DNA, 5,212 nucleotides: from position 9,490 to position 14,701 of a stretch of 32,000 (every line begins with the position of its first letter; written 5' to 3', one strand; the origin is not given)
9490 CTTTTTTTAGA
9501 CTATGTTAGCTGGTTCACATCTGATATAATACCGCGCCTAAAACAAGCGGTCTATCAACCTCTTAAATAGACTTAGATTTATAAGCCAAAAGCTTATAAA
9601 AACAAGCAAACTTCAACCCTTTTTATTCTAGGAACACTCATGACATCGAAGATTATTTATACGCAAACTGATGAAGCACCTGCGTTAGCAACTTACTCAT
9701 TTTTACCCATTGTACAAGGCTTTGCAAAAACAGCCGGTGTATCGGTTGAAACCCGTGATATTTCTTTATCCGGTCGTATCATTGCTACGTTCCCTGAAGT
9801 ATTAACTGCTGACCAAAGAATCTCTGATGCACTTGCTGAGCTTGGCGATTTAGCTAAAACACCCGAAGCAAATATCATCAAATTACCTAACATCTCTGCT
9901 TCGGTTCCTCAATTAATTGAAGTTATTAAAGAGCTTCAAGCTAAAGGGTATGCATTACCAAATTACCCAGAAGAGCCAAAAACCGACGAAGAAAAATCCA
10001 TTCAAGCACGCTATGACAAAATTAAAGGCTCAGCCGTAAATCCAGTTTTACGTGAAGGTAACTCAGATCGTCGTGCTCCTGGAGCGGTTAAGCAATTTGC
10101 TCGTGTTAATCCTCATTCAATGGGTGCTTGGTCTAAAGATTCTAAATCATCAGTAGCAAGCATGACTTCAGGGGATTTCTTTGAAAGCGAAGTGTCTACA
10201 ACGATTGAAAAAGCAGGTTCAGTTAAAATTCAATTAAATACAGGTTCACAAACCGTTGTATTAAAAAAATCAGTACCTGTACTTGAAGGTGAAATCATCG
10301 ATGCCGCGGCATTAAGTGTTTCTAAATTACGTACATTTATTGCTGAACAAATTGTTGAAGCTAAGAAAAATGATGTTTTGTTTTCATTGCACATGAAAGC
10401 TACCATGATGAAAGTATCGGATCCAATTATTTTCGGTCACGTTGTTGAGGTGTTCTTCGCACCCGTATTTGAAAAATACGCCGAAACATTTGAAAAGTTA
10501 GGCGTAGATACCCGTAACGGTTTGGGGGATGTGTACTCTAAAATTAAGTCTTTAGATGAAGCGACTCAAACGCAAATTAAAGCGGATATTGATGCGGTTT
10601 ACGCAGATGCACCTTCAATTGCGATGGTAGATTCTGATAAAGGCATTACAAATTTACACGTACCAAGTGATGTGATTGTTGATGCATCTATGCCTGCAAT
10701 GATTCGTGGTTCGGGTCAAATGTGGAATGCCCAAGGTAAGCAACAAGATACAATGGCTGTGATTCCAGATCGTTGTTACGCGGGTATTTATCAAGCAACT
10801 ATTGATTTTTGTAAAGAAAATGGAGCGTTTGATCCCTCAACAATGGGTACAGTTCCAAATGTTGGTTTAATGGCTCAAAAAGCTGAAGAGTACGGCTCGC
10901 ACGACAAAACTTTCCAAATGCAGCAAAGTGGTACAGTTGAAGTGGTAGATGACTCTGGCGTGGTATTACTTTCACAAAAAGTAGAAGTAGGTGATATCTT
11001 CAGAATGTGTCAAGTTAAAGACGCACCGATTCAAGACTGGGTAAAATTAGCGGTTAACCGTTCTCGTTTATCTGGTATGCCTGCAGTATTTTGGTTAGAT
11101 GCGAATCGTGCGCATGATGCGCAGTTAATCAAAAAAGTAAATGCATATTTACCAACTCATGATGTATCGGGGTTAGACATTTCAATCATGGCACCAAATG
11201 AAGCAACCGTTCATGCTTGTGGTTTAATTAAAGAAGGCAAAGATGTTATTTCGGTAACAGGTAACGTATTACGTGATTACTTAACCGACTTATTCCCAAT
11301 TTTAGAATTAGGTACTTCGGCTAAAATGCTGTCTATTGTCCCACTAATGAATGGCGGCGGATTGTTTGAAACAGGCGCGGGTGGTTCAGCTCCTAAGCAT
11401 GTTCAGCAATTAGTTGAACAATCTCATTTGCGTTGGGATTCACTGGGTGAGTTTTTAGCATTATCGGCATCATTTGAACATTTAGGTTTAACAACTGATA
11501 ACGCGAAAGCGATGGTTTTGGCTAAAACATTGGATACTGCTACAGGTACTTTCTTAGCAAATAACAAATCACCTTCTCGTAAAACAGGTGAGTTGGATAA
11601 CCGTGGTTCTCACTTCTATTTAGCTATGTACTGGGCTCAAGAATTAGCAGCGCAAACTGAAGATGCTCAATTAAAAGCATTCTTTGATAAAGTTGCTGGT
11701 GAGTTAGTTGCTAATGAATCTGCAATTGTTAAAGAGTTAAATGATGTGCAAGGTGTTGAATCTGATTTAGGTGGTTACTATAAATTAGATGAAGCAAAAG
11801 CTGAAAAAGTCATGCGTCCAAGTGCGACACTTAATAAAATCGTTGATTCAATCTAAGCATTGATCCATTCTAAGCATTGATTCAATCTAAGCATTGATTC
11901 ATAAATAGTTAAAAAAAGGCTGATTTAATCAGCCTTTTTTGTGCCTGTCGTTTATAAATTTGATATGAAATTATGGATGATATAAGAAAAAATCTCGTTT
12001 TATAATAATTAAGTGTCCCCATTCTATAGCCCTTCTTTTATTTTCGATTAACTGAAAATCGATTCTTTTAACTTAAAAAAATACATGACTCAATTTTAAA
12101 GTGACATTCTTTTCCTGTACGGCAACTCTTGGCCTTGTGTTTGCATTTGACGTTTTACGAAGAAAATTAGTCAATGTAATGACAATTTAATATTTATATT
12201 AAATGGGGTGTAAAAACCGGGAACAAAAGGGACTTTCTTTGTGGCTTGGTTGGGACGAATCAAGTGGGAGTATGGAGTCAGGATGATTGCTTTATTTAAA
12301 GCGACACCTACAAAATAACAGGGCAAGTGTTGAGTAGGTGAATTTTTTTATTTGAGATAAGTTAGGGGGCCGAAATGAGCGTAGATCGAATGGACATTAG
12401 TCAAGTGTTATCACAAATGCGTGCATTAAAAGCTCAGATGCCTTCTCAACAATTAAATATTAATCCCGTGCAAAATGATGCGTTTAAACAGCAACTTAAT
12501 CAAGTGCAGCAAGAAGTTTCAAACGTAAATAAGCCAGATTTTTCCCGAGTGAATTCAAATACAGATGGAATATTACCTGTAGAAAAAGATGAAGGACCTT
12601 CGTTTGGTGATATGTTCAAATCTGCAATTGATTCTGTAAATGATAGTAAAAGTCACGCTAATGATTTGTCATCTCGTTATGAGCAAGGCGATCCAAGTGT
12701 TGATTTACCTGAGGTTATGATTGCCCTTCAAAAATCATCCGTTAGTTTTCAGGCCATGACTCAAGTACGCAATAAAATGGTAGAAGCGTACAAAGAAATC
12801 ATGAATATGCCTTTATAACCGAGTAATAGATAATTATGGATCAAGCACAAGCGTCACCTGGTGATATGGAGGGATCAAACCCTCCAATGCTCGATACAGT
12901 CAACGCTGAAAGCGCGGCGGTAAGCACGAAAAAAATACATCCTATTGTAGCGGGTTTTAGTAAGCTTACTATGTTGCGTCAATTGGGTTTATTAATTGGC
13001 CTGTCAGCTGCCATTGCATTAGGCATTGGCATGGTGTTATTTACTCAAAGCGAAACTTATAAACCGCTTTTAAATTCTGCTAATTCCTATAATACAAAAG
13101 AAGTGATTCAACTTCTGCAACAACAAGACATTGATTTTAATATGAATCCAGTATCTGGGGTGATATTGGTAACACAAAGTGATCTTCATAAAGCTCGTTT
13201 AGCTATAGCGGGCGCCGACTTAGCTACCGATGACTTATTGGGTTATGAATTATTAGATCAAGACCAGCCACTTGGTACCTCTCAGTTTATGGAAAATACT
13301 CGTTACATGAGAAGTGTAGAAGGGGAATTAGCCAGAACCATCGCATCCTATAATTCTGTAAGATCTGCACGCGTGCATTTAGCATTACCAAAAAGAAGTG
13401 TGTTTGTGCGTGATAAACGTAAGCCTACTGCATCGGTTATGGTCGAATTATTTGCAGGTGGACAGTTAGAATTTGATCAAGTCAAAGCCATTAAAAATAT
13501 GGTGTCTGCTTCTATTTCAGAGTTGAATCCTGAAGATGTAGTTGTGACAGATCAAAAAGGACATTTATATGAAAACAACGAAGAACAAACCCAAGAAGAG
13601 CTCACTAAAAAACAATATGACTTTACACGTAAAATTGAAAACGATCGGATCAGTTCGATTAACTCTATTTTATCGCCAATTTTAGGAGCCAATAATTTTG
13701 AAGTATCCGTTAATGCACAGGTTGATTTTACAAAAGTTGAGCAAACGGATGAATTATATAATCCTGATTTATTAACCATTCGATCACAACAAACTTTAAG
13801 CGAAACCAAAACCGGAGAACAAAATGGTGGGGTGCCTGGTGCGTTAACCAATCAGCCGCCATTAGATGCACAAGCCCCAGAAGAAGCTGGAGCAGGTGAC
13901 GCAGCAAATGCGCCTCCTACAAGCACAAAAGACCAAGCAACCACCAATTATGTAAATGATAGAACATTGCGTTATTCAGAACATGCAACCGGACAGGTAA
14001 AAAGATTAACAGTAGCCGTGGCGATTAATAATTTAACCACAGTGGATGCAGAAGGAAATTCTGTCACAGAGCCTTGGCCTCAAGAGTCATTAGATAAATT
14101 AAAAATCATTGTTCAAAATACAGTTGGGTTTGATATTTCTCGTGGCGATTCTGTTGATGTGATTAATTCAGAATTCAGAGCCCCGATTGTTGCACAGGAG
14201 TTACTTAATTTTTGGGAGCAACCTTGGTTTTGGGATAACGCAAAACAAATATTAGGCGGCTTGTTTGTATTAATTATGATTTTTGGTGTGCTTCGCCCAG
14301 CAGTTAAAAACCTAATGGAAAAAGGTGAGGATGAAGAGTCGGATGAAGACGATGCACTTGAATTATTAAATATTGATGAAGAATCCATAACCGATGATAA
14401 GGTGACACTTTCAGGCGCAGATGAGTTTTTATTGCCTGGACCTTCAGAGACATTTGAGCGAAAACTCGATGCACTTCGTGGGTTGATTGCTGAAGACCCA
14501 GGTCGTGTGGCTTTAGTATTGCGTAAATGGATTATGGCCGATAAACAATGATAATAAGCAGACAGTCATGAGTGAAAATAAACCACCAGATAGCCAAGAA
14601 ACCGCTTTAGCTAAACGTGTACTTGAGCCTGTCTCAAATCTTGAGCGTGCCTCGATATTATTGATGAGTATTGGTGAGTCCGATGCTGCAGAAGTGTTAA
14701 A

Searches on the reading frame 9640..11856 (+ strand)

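Call 14: search_protein_families(library=pfam, proteins=[window:9640-11856:+], max_evalue=0.01)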
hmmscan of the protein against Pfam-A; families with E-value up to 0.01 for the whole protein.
window:9640-11856:+ (738 aa): 1 family
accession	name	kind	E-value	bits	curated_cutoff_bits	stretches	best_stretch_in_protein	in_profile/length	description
PF03971.19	IDH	-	0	1297.3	25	1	4-736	1-734/734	Monomeric isocitrate dehydrogenase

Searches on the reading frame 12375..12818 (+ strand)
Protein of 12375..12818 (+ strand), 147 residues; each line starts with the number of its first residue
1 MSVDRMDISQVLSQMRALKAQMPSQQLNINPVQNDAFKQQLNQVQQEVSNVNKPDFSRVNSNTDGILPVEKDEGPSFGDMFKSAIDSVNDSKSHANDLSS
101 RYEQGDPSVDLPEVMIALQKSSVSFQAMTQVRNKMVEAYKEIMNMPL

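Call 14: search_protein_families(library=pfam, proteins=[window:12375-12818:+], max_evalue=0.01)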
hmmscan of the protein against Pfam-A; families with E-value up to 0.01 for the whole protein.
window:12375-12818:+ (147 aa): 2 families
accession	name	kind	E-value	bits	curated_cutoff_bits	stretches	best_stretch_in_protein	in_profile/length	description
PF02049.23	FliE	-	9.4e-30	103.1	22.4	1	71-146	14-88/89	Flagellar hook-basal body complex protein FliE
PF04614.17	Pex19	-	0.0044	17.2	22.2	1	13-144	12-138/249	Pex19 protein family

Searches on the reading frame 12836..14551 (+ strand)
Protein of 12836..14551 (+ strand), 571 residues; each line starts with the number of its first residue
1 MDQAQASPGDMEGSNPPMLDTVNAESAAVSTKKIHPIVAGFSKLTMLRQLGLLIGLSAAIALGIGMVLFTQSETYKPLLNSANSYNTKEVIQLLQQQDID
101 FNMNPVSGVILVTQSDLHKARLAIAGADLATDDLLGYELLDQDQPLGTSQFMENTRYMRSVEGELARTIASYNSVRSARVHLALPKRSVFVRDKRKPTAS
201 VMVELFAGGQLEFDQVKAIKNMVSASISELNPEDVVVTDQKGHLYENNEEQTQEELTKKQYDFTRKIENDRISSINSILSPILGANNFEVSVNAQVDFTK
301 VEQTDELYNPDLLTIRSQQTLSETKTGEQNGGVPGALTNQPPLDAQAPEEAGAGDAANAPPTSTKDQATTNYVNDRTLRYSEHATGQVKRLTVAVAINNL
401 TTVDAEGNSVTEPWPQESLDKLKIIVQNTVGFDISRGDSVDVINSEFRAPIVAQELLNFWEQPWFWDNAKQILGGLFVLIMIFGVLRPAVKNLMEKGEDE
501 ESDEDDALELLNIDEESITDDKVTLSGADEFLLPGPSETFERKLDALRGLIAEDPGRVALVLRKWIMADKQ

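Call 14: search_protein_families(library=pfam, proteins=[window:12836-14551:+], max_evalue=0.01)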
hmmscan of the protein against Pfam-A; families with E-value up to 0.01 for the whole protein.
window:12836-14551:+ (571 aa): 3 families
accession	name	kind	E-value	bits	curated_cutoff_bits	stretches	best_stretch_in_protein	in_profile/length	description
PF01514.23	YscJ_FliF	-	6.5e-55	186.2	24.4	1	71-245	2-177/179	Secretory protein of YscJ/FliF family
PF08345.17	YscJ_FliF_C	-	1.4e-41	142.9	23.8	1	279-447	1-147/147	Flagellar M-ring protein C-terminal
PF00303.24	Thymidylat_synt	-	0.0064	16.1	24.3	0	215-267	182-234/266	Thymidylate synthase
